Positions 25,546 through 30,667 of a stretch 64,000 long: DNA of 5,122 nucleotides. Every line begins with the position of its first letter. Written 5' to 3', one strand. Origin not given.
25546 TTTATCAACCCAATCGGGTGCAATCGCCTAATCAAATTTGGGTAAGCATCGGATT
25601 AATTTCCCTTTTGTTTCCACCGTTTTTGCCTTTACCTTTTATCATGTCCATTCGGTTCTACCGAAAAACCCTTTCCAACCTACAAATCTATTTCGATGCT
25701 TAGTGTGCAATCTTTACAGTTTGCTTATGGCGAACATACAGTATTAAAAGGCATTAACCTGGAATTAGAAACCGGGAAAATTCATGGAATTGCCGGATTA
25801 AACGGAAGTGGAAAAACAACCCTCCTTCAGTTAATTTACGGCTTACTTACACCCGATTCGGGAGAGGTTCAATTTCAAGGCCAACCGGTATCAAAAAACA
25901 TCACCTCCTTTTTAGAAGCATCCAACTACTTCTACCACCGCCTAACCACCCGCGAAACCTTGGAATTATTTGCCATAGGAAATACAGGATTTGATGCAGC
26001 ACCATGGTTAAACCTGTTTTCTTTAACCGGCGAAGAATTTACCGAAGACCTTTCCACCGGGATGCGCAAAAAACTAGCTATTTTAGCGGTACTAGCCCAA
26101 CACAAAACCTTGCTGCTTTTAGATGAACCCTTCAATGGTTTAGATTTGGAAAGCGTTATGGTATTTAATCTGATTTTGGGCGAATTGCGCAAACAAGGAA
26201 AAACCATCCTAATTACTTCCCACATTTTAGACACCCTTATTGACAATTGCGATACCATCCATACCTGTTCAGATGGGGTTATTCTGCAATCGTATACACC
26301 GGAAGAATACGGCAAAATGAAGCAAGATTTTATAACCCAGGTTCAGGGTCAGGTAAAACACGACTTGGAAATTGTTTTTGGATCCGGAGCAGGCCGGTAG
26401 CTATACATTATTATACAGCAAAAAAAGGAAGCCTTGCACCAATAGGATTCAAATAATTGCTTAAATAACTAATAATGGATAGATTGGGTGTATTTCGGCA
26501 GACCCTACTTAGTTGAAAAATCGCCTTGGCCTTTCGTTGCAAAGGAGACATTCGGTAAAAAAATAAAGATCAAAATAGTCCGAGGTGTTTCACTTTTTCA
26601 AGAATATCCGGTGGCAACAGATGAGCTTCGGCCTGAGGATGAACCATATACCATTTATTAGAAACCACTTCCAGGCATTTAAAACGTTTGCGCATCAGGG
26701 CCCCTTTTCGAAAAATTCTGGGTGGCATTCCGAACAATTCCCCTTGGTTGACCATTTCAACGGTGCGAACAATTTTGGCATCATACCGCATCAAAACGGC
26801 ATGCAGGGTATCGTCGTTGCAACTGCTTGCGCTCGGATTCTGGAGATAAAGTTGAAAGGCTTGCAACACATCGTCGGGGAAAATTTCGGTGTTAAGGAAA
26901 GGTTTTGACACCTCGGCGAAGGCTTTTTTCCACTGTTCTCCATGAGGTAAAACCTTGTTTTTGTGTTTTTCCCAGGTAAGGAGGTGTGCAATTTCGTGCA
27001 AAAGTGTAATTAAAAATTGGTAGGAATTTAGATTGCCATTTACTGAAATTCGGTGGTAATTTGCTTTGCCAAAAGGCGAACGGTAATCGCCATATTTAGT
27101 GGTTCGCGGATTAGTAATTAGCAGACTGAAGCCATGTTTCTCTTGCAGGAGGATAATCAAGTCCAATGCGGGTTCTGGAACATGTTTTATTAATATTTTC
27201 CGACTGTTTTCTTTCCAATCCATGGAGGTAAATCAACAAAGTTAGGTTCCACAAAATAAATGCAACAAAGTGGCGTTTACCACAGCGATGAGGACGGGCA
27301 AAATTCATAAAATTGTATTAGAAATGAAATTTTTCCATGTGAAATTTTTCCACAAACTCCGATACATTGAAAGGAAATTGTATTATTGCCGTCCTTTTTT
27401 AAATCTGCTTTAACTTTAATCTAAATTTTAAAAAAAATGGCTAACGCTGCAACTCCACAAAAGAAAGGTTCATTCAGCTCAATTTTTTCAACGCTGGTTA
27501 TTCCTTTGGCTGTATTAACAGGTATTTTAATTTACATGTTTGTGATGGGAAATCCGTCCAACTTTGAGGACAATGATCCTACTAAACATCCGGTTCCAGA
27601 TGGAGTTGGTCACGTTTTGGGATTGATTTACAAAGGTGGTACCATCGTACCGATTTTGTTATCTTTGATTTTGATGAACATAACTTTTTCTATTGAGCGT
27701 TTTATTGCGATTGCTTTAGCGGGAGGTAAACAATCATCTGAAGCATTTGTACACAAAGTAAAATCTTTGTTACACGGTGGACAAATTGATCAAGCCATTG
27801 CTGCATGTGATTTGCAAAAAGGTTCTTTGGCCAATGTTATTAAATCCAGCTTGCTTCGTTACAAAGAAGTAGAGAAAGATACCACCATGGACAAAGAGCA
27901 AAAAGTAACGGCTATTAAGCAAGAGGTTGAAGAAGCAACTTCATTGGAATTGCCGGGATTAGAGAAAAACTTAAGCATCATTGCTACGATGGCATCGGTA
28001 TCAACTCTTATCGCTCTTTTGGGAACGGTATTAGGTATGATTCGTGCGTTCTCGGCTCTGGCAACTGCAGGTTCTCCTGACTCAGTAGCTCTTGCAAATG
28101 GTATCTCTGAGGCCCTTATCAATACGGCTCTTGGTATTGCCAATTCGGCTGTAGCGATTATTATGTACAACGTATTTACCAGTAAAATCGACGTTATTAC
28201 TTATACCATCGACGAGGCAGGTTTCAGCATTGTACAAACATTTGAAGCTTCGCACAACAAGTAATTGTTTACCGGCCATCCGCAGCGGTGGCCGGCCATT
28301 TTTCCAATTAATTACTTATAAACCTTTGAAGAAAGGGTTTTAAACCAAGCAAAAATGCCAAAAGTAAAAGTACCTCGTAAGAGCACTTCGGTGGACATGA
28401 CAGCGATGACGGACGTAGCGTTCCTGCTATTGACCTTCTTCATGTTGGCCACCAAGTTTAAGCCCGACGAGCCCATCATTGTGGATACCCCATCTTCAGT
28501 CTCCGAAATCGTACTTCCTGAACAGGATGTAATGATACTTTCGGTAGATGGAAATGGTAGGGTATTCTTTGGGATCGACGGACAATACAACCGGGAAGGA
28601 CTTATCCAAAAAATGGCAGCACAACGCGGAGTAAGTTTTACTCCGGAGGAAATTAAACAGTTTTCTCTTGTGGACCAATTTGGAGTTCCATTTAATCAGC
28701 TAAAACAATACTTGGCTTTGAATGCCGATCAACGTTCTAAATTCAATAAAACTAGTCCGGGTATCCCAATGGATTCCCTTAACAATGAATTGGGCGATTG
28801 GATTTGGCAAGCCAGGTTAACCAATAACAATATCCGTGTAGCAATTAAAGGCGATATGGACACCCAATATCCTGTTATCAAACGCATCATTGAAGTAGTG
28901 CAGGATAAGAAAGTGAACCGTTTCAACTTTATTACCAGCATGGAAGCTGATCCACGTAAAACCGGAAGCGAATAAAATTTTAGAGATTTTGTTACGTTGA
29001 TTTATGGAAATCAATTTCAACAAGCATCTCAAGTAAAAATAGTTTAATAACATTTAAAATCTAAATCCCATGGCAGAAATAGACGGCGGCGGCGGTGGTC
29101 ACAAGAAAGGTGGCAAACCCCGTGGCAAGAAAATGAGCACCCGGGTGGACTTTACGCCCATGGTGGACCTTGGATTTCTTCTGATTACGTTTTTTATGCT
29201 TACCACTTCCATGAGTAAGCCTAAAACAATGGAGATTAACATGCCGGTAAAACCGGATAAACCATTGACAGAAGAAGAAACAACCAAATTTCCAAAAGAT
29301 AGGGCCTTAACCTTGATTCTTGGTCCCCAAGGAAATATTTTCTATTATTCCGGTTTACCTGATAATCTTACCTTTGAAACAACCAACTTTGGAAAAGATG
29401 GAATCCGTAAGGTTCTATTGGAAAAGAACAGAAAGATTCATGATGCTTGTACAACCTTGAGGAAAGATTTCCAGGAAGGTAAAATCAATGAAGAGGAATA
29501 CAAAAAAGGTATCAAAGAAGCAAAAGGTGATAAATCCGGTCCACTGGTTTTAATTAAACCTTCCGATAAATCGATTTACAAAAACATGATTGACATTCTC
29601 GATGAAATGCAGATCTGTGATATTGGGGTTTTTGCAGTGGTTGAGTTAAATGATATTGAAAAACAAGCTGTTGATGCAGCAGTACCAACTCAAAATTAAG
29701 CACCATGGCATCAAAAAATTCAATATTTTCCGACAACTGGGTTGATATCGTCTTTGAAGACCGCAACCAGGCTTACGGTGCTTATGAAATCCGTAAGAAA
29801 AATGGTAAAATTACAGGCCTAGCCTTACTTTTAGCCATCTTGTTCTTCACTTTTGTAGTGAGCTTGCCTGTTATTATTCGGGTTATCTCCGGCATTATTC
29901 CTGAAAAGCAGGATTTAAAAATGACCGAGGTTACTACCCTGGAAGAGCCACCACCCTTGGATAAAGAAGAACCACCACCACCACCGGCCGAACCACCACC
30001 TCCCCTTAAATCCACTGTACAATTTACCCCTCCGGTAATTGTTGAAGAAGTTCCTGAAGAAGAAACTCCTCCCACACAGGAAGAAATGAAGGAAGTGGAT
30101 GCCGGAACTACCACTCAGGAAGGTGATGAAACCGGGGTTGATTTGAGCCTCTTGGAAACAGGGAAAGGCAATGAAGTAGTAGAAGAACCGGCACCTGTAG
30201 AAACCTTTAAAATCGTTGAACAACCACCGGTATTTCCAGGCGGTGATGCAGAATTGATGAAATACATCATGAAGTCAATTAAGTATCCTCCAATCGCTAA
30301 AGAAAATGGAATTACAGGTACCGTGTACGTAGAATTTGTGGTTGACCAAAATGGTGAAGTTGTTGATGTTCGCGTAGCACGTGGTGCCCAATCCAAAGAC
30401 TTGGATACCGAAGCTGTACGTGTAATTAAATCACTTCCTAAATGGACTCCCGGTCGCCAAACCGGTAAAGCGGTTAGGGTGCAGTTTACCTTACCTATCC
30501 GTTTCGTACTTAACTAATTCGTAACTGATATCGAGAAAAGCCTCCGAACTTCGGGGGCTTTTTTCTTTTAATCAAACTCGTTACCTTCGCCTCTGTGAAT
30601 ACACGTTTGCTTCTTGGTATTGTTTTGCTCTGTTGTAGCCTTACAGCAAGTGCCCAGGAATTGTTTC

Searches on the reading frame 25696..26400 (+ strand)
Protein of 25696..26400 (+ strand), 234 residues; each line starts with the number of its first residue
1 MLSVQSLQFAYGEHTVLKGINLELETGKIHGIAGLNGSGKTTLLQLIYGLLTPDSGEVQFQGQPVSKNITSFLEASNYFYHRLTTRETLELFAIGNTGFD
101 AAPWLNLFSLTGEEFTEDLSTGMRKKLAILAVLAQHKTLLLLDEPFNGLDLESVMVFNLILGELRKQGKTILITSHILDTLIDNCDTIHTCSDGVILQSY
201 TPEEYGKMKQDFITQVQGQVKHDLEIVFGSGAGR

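Call 47: search_protein_families(library=pfam, proteins=[window:25696-26400:+], max_evalue=0.0001)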
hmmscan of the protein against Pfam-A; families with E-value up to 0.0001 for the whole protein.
window:25696-26400:+ (234 aa): 2 families
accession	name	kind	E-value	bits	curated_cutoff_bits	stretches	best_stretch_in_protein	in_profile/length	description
PF00005.33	ABC_tran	-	1.1e-25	91.3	25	1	17-147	1-137/137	ABC transporter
PF13304.12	AAA_21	-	3.8e-12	47.3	27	1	118-181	237-302/304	AAA domain, putative AbiEii toxin, Type IV TA system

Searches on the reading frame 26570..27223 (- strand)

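Call 47: search_protein_families(library=pfam, proteins=[window:26570-27223:-], max_evalue=0.0001)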
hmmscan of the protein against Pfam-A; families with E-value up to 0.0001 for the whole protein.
window:26570-27223:- (217 aa): 1 family
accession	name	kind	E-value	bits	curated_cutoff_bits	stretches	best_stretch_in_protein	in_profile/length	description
PF10263.15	SprT-like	-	9.6e-08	32.3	25.6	1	55-109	42-99/108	SprT-like family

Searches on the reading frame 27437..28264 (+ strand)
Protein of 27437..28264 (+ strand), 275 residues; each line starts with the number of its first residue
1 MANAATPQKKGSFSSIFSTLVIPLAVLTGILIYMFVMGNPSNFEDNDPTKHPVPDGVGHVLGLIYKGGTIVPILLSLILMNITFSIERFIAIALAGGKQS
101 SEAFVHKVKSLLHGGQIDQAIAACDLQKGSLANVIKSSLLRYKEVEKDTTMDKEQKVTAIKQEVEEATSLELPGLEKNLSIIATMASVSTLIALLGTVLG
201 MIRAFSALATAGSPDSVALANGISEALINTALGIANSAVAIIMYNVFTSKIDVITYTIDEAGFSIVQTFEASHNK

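Call 47: search_protein_families(library=pfam, proteins=[window:27437-28264:+], max_evalue=0.0001)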
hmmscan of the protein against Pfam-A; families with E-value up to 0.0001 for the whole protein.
window:27437-28264:+ (275 aa): 1 family
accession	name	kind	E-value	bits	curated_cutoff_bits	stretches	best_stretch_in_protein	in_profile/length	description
PF01618.21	MotA_ExbB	-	1.6e-29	102.7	22.9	1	143-259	12-126/127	MotA/TolQ/ExbB proton channel family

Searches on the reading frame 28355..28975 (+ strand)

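Call 47: search_protein_families(library=pfam, proteins=[window:28355-28975:+], max_evalue=0.0001)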
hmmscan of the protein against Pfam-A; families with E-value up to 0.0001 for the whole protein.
window:28355-28975:+ (206 aa): 1 family
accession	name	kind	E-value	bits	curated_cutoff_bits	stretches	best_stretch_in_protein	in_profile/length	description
PF02472.21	ExbD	-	5.4e-19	69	25.4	1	9-195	4-126/128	Biopolymer transport protein ExbD/TolR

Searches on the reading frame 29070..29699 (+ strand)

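Call 47: search_protein_families(library=pfam, proteins=[window:29070-29699:+], max_evalue=0.0001)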
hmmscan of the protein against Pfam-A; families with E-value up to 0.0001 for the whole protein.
window:29070-29699:+ (209 aa): 1 family
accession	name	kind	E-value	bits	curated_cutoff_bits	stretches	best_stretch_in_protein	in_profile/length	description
PF02472.21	ExbD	-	1.4e-18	67.6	25.4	1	20-189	2-122/128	Biopolymer transport protein ExbD/TolR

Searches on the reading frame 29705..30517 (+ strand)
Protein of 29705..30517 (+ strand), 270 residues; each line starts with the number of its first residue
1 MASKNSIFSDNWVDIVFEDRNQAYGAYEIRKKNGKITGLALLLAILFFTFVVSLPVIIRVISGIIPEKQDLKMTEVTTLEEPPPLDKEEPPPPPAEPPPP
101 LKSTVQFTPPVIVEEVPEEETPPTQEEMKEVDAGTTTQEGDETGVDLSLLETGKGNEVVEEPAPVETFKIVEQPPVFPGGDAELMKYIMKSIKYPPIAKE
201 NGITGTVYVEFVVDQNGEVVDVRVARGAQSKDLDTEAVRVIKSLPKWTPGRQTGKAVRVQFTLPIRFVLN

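Call 47: search_protein_families(library=pfam, proteins=[window:29705-30517:+], max_evalue=0.0001)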
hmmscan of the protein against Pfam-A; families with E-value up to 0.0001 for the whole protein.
window:29705-30517:+ (270 aa): 1 family
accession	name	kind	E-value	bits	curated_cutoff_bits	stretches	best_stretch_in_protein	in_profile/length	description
PF03544.19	TonB_C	-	6.5e-21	75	24.6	1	192-269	3-79/79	Gram-negative bacterial TonB protein C-terminal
